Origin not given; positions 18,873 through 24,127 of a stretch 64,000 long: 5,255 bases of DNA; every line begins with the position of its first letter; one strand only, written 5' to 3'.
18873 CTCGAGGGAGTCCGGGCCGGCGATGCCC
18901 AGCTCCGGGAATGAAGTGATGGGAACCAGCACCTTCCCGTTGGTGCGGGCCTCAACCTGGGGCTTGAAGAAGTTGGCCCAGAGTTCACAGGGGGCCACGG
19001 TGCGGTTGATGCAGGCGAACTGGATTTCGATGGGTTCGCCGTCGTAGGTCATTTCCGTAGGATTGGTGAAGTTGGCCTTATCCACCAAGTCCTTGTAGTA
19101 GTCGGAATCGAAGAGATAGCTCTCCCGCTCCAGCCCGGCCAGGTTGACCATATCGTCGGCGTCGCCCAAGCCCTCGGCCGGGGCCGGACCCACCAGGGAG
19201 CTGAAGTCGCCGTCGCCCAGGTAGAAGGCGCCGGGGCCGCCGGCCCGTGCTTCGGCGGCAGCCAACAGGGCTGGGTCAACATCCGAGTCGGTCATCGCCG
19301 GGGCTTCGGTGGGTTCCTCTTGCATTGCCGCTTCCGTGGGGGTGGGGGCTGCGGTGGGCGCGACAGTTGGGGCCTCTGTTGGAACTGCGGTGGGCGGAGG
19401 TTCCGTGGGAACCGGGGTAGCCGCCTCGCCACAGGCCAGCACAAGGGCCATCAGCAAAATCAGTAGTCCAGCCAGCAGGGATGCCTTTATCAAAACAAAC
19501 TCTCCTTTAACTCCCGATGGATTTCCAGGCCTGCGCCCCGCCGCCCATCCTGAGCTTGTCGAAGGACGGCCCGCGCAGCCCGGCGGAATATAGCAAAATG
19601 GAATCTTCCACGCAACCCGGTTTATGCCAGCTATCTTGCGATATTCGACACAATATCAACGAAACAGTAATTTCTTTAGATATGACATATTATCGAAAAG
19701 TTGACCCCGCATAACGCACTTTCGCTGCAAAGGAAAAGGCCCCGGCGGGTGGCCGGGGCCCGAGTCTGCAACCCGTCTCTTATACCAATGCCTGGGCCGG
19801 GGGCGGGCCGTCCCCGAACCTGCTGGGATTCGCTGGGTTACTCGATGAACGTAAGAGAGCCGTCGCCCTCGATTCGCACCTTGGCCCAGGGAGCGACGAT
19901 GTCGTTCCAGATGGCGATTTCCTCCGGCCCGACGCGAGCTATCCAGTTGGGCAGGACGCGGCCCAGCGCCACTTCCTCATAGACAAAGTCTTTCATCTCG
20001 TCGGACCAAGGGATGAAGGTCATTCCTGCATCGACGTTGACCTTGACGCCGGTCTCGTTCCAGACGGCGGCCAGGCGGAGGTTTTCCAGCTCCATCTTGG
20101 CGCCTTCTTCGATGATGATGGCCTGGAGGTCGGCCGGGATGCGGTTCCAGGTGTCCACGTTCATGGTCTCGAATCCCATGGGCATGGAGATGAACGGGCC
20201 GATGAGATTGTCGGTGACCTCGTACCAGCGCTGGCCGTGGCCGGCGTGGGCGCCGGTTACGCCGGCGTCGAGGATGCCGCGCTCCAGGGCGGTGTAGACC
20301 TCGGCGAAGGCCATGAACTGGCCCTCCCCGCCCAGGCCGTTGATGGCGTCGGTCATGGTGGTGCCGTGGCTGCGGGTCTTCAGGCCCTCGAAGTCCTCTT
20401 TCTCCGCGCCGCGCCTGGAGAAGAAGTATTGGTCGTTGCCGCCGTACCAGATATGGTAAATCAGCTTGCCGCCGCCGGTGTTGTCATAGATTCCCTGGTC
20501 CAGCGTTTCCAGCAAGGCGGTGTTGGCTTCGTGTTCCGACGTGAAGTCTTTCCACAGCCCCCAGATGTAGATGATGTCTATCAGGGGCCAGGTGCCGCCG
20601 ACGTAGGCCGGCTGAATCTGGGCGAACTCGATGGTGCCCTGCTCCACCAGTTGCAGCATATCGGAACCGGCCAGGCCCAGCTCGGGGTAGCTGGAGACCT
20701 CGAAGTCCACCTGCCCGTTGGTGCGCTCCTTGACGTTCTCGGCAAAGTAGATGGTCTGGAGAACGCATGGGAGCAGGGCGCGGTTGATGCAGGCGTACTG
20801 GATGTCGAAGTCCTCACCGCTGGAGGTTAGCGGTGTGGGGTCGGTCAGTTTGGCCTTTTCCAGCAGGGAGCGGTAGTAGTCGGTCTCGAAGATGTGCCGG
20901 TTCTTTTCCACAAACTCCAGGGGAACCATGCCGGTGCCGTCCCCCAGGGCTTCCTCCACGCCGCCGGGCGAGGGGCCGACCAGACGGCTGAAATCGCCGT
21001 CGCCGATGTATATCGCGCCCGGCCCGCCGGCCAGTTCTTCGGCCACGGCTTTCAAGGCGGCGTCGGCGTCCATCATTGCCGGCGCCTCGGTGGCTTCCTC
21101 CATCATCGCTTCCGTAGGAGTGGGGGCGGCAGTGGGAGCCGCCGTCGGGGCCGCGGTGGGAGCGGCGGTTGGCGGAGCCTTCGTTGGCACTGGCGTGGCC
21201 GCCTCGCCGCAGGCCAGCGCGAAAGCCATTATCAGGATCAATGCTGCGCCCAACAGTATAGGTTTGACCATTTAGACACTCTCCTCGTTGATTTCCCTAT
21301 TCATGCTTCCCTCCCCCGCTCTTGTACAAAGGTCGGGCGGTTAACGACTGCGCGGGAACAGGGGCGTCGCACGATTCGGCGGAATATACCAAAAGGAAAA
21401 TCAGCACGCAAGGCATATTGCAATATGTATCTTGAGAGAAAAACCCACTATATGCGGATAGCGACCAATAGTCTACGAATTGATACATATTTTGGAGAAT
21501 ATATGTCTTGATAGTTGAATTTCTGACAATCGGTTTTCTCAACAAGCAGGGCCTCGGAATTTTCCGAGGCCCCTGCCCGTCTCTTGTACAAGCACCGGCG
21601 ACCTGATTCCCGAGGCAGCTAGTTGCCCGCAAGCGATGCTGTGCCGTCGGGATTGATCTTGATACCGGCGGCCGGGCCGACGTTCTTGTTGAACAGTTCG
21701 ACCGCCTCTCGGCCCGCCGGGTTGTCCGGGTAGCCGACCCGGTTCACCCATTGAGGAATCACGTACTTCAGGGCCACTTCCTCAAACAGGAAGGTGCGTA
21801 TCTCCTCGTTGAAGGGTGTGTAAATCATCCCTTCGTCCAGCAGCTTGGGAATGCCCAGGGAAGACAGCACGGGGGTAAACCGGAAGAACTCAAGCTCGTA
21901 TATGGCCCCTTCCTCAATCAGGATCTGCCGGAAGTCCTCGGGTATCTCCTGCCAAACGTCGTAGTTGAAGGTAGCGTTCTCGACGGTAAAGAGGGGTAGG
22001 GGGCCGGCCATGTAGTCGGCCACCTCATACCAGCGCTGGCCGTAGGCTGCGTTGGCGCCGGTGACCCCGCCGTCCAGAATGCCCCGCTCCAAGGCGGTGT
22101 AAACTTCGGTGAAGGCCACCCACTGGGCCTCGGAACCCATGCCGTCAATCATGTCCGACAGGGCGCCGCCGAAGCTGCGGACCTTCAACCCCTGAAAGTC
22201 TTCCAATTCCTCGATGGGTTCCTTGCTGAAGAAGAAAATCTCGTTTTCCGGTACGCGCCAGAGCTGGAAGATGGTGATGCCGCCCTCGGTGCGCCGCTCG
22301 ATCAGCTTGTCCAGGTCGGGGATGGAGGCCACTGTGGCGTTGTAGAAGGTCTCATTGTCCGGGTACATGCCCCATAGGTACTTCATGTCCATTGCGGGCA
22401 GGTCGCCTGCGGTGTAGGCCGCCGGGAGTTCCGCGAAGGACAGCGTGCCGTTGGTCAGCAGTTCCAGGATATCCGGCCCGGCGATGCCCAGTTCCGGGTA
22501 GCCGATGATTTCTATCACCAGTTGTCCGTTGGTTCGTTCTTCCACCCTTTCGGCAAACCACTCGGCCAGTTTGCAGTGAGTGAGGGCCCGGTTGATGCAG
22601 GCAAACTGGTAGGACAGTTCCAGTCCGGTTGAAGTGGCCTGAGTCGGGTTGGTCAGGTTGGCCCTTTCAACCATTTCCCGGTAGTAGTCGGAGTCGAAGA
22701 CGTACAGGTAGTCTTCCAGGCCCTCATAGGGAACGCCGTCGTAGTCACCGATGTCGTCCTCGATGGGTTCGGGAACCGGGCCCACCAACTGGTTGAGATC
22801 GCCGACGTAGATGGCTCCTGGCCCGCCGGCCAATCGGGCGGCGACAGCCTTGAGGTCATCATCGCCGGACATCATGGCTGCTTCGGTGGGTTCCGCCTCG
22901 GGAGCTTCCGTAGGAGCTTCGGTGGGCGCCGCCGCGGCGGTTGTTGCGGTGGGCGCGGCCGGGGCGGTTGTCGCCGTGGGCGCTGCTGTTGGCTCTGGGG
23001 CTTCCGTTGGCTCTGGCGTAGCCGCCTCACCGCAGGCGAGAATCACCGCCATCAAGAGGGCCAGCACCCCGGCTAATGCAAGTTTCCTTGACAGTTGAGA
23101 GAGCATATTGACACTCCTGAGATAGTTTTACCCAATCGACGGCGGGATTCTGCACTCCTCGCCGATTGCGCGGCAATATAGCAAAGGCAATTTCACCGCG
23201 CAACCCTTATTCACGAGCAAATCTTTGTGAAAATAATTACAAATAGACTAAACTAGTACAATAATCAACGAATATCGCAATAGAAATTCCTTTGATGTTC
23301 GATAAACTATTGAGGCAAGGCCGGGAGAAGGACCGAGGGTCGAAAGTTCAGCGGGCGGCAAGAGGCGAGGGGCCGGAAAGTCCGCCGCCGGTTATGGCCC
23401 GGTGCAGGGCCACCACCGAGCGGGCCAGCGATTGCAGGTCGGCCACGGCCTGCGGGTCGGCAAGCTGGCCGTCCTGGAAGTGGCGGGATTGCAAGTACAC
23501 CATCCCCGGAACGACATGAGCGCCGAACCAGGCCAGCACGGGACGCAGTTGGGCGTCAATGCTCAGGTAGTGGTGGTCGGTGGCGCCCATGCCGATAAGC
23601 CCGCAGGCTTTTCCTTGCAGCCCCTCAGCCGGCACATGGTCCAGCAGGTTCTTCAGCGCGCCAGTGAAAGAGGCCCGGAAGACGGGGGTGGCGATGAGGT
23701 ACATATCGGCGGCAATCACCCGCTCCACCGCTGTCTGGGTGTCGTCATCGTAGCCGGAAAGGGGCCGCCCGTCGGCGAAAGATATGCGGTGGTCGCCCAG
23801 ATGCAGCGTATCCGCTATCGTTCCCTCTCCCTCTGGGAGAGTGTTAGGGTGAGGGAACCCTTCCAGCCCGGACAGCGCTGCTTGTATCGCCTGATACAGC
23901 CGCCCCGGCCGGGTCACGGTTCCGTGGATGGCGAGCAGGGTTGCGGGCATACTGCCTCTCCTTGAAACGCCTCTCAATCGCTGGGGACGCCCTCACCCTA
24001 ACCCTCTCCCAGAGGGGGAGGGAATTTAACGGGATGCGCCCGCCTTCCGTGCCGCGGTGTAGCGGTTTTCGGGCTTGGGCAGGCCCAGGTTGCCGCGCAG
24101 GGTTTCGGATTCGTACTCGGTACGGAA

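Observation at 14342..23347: Tandem array of five stand-alone DctP-type (TRAP) binding lipoproteins, each its own promoter-gene-terminator cassette, with no DctQ/DctM membrane partner in 64 kb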

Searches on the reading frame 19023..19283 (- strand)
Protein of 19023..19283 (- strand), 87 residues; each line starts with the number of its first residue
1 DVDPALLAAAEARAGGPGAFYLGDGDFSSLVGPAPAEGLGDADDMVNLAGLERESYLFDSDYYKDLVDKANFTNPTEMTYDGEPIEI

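Call 46: search_protein_representatives(alignment_id=A4)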
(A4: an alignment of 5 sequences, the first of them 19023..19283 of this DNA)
Query: 5 sequences, 85 profile positions. Proteins with E-value up to 0.001 (for the whole library): 175; up to 1e-10: 133; up to 1e-30: 13. The best 150 are listed.
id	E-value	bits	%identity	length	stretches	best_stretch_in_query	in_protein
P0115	3.4e-60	216.5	-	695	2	4-85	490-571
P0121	2.1e-57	207.6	-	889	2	5-85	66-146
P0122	3.0e-45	168.6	-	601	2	9-85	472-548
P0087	1.8e-39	150.1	-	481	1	1-85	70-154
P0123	9.1e-39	147.8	-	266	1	2-85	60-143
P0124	5.4e-38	145.4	-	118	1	2-85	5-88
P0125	3.4e-36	139.6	-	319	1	1-85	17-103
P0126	1.3e-35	137.7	-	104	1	5-85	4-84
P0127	3.2e-33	130.0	-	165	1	5-85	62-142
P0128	1.2e-32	128.3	-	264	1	1-85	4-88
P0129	1.9e-32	127.6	-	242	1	6-85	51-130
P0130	3.5e-32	126.7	-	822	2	5-78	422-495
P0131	4.3e-32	126.4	-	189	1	1-84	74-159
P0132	3.9e-30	120.2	-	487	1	2-85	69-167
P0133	4.3e-30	120.0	-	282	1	2-85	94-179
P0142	3.5e-26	107.5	-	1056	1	3-83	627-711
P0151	7.9e-25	103.1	-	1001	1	2-84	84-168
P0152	8.6e-25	103.0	-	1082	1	2-85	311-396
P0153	1.1e-24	102.7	-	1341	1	6-85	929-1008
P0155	2.2e-24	101.7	-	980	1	6-85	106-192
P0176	3.1e-22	94.8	-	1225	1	5-84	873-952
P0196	8.1e-20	87.1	-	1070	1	6-84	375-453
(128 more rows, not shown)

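Call 48: search_protein_families(library=pfam, proteins=[P0142, P0153, P0176, P0152, P0151, P0155, P0196, P0121], max_evalue=0.0001)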
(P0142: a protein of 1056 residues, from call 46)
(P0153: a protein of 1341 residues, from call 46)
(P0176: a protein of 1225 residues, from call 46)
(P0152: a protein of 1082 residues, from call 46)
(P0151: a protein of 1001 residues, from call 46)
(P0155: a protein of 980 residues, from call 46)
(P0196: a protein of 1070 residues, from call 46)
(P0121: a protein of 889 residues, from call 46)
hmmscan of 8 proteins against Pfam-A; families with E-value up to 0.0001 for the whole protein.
P0142 (1056 aa): 3 families
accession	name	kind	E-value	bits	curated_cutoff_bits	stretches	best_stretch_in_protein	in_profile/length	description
PF03480.18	DctP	-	5.5e-26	92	23.4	1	731-983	17-267/286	Bacterial extracellular solute-binding protein, family 7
PF19078.6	Big_12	-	1.2e-09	38.8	27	1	364-443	11-93/102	Bacterial Ig-like domain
PF04151.21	PPC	-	1.2e-08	36.1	25.9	0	536-602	3-68/70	Bacterial pre-peptidase C-terminal domain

P0153 (1341 aa): 8 families
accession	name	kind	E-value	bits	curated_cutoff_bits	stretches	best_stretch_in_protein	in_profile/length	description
PF13365.12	Trypsin_2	-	5.3e-25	89.3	27.6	1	112-247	1-144/144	Trypsin-like peptidase domain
PF00560.39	LRR_1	-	8.5e-22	73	20.6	0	772-794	1-23/23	Leucine Rich Repeat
PF03480.18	DctP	-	6.3e-19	68.8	23.4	1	1027-1282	18-272/286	Bacterial extracellular solute-binding protein, family 7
PF12799.13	LRR_4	-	9.8e-17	61.1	27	1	771-812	1-40/44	Leucine Rich repeats (2 copies)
PF23598.1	LRR_14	-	1.5e-12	47.4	40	1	737-830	60-150/353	Leucine-rich repeat region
PF13855.12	LRR_8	-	5.8e-12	45.6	27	1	728-783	6-61/61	Leucine rich repeat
PF04151.21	PPC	-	1.1e-07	33.1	25.9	1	419-490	1-69/70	Bacterial pre-peptidase C-terminal domain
PF00089.32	Trypsin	-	1.3e-06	28.9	20.6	1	95-250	11-197/220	Trypsin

P0176 (1225 aa): 4 families
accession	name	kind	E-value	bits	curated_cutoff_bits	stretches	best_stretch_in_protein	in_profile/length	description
PF13365.12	Trypsin_2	-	2.7e-25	90.2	27.6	1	114-249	1-144/144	Trypsin-like peptidase domain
PF03480.18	DctP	-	1.3e-14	54.7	23.4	1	971-1181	17-226/286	Bacterial extracellular solute-binding protein, family 7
PF04151.21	PPC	-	1.5e-11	45.4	25.9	1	415-486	1-69/70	Bacterial pre-peptidase C-terminal domain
PF00089.32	Trypsin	-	4.6e-08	33.6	20.6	1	102-259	13-204/220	Trypsin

P0152 (1082 aa): 3 families
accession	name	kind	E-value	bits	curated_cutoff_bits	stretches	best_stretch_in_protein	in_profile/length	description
PF03480.18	DctP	-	4.5e-28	98.8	23.4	1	413-657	16-254/286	Bacterial extracellular solute-binding protein, family 7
PF19078.6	Big_12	-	4.4e-15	56.2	27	1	42-130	3-93/102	Bacterial Ig-like domain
PF04151.21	PPC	-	1.6e-11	45.3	25.9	1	221-287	3-68/70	Bacterial pre-peptidase C-terminal domain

P0151 (1001 aa): 8 families
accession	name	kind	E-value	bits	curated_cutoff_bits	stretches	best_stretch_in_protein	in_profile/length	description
PF00560.39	LRR_1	-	1e-52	165.1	20.6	0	759-781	1-23/23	Leucine Rich Repeat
PF12799.13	LRR_4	-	2e-40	136.3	27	7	571-607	2-37/44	Leucine Rich repeats (2 copies)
PF03480.18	DctP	-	1.2e-30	107.3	23.4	1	186-441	16-269/286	Bacterial extracellular solute-binding protein, family 7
PF13855.12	LRR_8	-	2.2e-30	104.6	27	4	547-606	2-61/61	Leucine rich repeat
PF23598.1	LRR_14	-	1.2e-26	93.8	40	2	747-837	59-146/353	Leucine-rich repeat region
PF24758.1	LRR_At5g56370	-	4.3e-08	33.5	27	0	757-819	10-74/227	FBD-associated F-box protein At5g56370, LRR repeats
PF13516.12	LRR_6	-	3.4e-07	30.2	23.4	0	854-867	3-16/24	Leucine Rich repeat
PF25019.1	LRR_R13L1-DRL21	-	5.2e-07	30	27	0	782-838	69-125/127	R13L1/DRL21 LRRs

P0155 (980 aa): 6 families
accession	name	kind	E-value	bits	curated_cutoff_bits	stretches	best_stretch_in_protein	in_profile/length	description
PF00023.36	Ank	-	1.7e-55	182.2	21.1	2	662-696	2-33/33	Ankyrin repeat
PF12796.13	Ank_2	-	4e-49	165.6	27.3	4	661-726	28-88/90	Ankyrin repeats (3 copies)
PF13857.12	Ank_5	-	2e-41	140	27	3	614-669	1-56/56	Ankyrin repeats (many copies)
PF13606.12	Ank_3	-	3.4e-40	131.2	22.3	0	627-656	1-29/30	Ankyrin repeat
PF13637.12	Ank_4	-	6.2e-37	125.2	22.7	1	677-718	11-50/50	Ankyrin repeats (many copies)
PF03480.18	DctP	-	2.7e-26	93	23.4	1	209-461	16-266/286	Bacterial extracellular solute-binding protein, family 7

P0196 (1070 aa): 1 family
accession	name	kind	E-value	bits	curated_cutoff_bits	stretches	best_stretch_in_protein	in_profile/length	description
PF03480.18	DctP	-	2.3e-21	76.8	23.4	1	472-729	17-273/286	Bacterial extracellular solute-binding protein, family 7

P0121 (889 aa): 1 family
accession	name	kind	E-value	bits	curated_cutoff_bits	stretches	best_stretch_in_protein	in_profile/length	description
PF03480.18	DctP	-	9e-63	212.7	23.4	2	171-415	24-266/286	Bacterial extracellular solute-binding protein, family 7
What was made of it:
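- The same module+DctP unit is fused to trypsin-like, PPC, Big_12, LRR or ankyrin domains in other proteins (call 48).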

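Call 66: find_encoding_contigs(protein=P0153, flank=8000, max_places=3)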
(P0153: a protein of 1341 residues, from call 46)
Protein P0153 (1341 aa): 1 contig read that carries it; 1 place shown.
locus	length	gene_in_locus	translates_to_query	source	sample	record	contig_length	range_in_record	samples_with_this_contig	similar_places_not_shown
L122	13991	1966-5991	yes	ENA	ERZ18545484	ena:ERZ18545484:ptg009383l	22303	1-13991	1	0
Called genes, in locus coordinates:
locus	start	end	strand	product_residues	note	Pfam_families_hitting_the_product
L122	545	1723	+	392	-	PF13546:DDE_5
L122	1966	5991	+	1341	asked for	PF00089:Trypsin (weak), PF13365:Trypsin_2, PF04151:PPC, PF00560:LRR_1 (faint), PF13855:LRR_8 (weak), PF23598:LRR_14, PF12799:LRR_4 (weak), PF03480:DctP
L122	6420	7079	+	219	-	PF13384:HTH_23 (weak), PF13518:HTH_28 (weak), PF13551:HTH_29 (weak), PF13565:HTH_32 (weak)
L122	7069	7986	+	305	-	-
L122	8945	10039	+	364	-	-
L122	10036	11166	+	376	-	-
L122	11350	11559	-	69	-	PF02796:HTH_7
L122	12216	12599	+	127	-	-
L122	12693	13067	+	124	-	-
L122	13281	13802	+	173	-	PF01541:GIY-YIG, PF10544:T5orf172 (faint)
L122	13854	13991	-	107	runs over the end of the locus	-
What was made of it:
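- The module+DctP unit is found inside large surface-type proteins with trypsin-like protease, PPC, Big_12, LRR or ankyrin domains (calls 46, 48, 66).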

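Call 79: predict_structure(alignment_id=A4)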
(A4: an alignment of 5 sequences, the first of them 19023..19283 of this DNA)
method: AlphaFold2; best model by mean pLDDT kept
length: 87 residues; sequences in the alignment: 5
mean_pLDDT: 45.1   pTM: 0.26
mean pLDDT of the five models: 45.1, 43.8, 42.3, 41.6, 41.6
residues with pLDDT >= 90: 0; 70-90: 0; 50-70: 34; < 50: 53
segments of 3 or more residues with pLDDT < 50: 1-31, 68-87
pLDDT, mean of each block of 10 residues (from residue 1): 37 37 40 53 54 53 52 38 40
secondary structure, 60 per line:
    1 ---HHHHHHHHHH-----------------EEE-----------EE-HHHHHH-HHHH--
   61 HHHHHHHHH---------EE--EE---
elements in order: H4-13 E31-33 H48-53 H55-58 H61-69
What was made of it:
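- Closest known: Elongated TAXI binding protein BP0403 with GltS. Different: Here the module is short and not predicted to fold alone (call 79), and relatives are linked to true DctM/DctQ genes.
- Tried and rejected: AF2 on the N-module alone gave pLDDT 45 (call 79), so no fold search was run on it.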

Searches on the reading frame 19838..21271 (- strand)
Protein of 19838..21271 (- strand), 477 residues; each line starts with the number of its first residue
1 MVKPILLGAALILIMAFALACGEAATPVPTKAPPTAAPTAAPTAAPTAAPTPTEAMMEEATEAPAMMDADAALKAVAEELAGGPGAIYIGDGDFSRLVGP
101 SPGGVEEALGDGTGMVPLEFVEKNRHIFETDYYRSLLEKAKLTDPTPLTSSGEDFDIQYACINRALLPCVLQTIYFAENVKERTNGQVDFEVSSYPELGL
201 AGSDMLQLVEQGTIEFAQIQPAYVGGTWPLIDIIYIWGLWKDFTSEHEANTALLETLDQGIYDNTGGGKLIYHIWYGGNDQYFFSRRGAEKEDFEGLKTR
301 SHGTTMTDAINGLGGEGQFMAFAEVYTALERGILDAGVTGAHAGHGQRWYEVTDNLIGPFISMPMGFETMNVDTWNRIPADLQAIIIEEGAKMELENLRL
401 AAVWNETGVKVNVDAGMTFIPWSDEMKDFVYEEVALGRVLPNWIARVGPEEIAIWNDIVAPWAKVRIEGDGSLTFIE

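Call 3: search_protein_families(library=pfam, proteins=[window:19838-21271:-], max_evalue=1)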
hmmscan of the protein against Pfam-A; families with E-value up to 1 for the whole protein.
window:19838-21271:- (477 aa): 2 families
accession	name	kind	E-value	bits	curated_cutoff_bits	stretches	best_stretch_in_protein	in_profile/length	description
PF03480.18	DctP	-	3.7e-25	89.3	23.4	1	172-428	14-269/286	Bacterial extracellular solute-binding protein, family 7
PF04886.17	PT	-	0.3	11.1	26.2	1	33-51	6-27/36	PT disordered repeat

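Call 4: search_protein_families(library=ncbifam, proteins=[window:19838-21271:-], max_evalue=1)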
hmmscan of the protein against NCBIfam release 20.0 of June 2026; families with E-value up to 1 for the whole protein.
window:19838-21271:- (477 aa): 4 families
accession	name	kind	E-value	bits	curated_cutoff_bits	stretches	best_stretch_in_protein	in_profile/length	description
NF037995.1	TRAP_S1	subfamily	8.9e-20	71.1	50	1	176-425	19-266/271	TRAP transporter substrate-binding protein DctP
TIGR00787.1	dctP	subfamily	5e-17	62.2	175.05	1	176-389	18-230/257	DctP family TRAP transporter solute-binding subunit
NF003377.0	PRK04452.1-3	subfamily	0.042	12.8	527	1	19-78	345-404/432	acetyl-CoA decarbonylase/synthase complex subunit delta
NF041057.1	Rcas_1661_fam_Se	equivalog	0.094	12.2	190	1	12-76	3-67/247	Rcas_1661 family thioredoxin-like (seleno)lipoprotein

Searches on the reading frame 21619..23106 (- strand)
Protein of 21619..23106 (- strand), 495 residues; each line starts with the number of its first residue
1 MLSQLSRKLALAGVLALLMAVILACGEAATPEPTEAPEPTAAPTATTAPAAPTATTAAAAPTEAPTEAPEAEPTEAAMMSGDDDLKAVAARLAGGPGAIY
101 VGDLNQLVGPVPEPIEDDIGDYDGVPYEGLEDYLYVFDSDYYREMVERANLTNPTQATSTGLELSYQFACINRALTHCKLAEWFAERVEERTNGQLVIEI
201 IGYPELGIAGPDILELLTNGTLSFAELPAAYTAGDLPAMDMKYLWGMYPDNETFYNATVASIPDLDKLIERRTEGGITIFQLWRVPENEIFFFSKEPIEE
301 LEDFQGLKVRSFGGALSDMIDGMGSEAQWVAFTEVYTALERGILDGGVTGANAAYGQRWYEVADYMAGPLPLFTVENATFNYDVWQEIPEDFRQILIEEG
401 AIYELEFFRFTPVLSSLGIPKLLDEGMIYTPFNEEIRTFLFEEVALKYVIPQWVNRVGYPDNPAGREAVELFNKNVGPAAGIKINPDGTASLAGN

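Call 3: search_protein_families(library=pfam, proteins=[window:21619-23106:-], max_evalue=1)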
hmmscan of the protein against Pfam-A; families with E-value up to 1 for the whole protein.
window:21619-23106:- (495 aa): 2 families
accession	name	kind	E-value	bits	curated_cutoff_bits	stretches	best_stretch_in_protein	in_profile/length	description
PF03480.18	DctP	-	8.1e-28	98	23.4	1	179-399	13-230/286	Bacterial extracellular solute-binding protein, family 7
PF21827.1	New_glue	-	0.046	13.9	31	1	11-63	5-58/94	New glue protein family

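Call 4: search_protein_families(library=ncbifam, proteins=[window:21619-23106:-], max_evalue=1)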
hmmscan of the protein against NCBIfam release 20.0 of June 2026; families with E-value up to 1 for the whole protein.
window:21619-23106:- (495 aa): 6 families
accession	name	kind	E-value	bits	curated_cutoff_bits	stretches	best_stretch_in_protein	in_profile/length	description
TIGR00787.1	dctP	subfamily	1.2e-22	80.6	175.05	1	179-398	13-229/257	DctP family TRAP transporter solute-binding subunit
NF037995.1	TRAP_S1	subfamily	8.2e-17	61.4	50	1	181-400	16-231/271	TRAP transporter substrate-binding protein DctP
NF041057.1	Rcas_1661_fam_Se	equivalog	0.0035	16.9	190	1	15-103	2-86/247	Rcas_1661 family thioredoxin-like (seleno)lipoprotein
NF008915.0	PRK12278.1-1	equivalog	0.1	12.5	281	0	44-89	113-159/216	50S ribosomal protein L21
NF011512.0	PRK14950.1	equivalog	0.16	11.1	593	1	3-89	335-422/585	DNA polymerase III subunits gamma and tau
TIGR03593.1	yidC_nterm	equivalog_domain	0.41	10.2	58.25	1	17-74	9-68/363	membrane protein insertase YidC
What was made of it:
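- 21619..23106 (-): Copy 5: long-form DctP-type binding lipoprotein (495 aa), first gene of the array. PF03480 98 bits, NF037995 61 bits (calls 3, 4).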

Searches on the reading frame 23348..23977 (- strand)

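Call 6: search_protein_families(library=pfam, proteins=[window:23348-23977:-], max_evalue=0.001)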
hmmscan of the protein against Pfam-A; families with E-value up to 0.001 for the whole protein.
window:23348-23977:- (209 aa): 2 families
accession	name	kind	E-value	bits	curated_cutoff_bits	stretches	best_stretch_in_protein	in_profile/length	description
PF03358.20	FMN_red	-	3e-24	85.8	24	1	14-162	3-147/152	NADPH-dependent FMN reductase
PF02525.22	Flavodoxin_2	-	5.6e-05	23.4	27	1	75-163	64-177/198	Flavodoxin-like fold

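Call 85: search_protein_families(library=ncbifam, proteins=[window:23348-23977:-], max_evalue=0.00001)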
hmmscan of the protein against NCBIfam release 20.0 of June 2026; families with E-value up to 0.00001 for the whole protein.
window:23348-23977:- (209 aa): 4 families
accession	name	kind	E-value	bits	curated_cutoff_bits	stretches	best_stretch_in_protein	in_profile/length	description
TIGR03566.1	FMN_reduc_MsuE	equivalog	1.5e-26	93.2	212.5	1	15-190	3-169/174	FMN reductase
TIGR03567.1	FMN_reduc_SsuE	equivalog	1.3e-19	70.8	164.05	1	80-173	56-149/171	NADPH-dependent FMN reductase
TIGR04037.1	LLM_duo_CE1759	subfamily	6.6e-17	61.9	175.9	1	74-172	57-155/199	CE1759 family FMN reductase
NF007859.0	PRK10569.1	equivalog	8.3e-16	58.3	225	1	81-180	58-152/191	NADPH-dependent FMN reductase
